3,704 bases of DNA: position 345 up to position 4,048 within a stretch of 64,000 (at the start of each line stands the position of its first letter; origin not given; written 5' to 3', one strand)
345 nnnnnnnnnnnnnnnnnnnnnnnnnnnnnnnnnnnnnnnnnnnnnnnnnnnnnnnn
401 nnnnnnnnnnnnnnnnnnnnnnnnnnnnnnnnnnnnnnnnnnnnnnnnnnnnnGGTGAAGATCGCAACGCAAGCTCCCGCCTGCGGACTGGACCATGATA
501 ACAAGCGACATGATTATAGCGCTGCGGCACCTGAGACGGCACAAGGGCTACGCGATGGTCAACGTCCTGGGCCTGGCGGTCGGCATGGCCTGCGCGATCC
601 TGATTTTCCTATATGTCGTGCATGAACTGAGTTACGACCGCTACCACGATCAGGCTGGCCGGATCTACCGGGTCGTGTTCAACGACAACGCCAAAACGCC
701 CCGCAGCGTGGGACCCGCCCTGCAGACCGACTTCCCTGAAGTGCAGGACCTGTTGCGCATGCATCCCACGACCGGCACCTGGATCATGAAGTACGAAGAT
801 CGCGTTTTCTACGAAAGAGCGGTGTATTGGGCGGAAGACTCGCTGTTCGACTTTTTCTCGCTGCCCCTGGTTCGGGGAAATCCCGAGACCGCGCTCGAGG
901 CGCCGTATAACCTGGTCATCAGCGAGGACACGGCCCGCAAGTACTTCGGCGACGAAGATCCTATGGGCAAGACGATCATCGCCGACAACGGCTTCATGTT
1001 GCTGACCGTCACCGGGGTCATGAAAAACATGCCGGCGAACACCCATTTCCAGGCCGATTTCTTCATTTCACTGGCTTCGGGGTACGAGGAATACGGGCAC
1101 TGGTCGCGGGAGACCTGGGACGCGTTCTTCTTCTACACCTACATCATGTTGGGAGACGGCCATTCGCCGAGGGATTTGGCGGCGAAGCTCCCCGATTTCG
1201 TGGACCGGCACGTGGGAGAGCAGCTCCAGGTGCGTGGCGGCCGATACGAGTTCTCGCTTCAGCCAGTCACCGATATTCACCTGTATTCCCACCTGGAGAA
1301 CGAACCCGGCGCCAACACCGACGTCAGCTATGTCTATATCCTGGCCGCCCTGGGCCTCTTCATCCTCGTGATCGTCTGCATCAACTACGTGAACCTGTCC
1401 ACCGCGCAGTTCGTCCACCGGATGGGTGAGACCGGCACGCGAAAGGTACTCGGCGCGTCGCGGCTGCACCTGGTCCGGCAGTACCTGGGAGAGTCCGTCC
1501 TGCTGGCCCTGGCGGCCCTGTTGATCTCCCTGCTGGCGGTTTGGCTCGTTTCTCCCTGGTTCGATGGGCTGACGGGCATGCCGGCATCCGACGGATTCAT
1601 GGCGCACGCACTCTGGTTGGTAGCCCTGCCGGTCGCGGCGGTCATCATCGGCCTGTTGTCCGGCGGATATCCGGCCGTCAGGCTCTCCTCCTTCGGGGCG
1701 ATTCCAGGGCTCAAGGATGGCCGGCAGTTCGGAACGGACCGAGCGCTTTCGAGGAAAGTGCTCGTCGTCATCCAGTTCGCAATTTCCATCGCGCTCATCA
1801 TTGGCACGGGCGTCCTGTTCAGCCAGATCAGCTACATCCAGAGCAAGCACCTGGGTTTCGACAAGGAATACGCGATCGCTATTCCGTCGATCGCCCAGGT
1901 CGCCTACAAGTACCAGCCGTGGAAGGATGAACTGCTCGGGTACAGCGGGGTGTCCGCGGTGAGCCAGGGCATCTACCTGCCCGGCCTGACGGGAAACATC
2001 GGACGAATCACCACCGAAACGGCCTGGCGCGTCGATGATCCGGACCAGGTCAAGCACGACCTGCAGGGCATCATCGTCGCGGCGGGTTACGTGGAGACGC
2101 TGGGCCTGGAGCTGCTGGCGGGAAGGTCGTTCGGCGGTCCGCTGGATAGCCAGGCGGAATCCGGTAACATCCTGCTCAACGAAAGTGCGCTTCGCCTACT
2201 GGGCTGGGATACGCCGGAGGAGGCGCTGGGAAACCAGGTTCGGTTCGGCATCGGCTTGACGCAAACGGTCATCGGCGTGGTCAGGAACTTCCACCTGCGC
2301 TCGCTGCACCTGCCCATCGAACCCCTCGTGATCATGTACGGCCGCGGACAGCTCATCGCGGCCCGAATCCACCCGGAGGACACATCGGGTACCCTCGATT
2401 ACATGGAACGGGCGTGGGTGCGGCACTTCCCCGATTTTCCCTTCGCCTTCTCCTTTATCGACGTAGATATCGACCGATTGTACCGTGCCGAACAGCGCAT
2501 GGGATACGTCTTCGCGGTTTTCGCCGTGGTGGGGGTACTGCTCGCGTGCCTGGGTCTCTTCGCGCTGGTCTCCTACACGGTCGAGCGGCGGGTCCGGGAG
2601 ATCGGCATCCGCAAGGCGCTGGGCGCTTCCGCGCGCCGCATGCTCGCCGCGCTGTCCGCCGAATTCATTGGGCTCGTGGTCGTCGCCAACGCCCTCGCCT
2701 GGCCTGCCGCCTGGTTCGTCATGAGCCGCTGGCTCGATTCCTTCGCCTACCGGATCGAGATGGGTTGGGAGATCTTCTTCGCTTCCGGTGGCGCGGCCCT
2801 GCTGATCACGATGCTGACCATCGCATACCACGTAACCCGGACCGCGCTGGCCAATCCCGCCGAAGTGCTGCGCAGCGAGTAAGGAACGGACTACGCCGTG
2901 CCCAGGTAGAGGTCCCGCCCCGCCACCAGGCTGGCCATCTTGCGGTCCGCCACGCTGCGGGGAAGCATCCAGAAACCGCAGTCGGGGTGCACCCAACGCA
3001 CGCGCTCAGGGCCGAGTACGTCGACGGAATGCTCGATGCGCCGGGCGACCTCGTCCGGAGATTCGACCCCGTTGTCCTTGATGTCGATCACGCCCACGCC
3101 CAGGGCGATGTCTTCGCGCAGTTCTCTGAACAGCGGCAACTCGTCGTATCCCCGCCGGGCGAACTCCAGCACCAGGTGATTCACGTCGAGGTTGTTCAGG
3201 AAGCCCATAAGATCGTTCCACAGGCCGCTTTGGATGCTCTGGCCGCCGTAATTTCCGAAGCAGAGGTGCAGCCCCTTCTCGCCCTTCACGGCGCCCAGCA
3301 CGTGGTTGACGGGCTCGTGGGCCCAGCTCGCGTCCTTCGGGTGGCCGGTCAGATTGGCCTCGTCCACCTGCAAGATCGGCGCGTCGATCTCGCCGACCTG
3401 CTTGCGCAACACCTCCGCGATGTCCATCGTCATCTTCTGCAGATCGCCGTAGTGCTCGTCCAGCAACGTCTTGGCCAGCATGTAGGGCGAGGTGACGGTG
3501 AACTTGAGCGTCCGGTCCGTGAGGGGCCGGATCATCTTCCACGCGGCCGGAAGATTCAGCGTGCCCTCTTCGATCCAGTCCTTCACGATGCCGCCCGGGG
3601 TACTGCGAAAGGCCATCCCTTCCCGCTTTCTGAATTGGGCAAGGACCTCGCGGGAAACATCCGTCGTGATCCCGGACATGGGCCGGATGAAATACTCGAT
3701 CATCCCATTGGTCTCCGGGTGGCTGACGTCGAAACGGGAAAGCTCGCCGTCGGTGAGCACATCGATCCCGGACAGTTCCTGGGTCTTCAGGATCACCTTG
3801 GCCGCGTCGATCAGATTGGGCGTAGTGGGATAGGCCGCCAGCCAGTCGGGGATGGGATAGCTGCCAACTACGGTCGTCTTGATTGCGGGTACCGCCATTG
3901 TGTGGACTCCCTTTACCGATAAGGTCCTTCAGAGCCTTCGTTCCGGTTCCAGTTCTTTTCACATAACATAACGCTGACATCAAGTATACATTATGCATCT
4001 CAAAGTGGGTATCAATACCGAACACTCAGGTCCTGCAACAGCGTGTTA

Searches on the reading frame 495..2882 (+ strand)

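Call 64: search_protein_families(library=pfam, proteins=[window:495-2882:+], max_evalue=0.00001)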
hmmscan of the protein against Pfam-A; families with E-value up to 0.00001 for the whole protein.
window:495-2882:+ (795 aa): 2 families
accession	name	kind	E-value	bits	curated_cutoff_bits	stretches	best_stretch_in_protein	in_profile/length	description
PF12704.14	MacB_PCD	-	3.8e-30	106.2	27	1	21-232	2-204/207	MacB-like periplasmic core domain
PF02687.27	FtsX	-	2.6e-22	79.6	25.5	2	286-399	3-117/120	FtsX-like permease C-terminal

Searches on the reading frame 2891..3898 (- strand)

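Call 64: search_protein_families(library=pfam, proteins=[window:2891-3898:-], max_evalue=0.00001)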
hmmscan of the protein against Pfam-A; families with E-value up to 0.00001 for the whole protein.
window:2891-3898:- (335 aa): 1 family
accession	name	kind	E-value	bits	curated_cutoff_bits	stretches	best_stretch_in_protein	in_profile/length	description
PF01717.24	Meth_synt_2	-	7.4e-22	78.5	21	1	32-324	39-318/324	Cobalamin-independent synthase, Catalytic domain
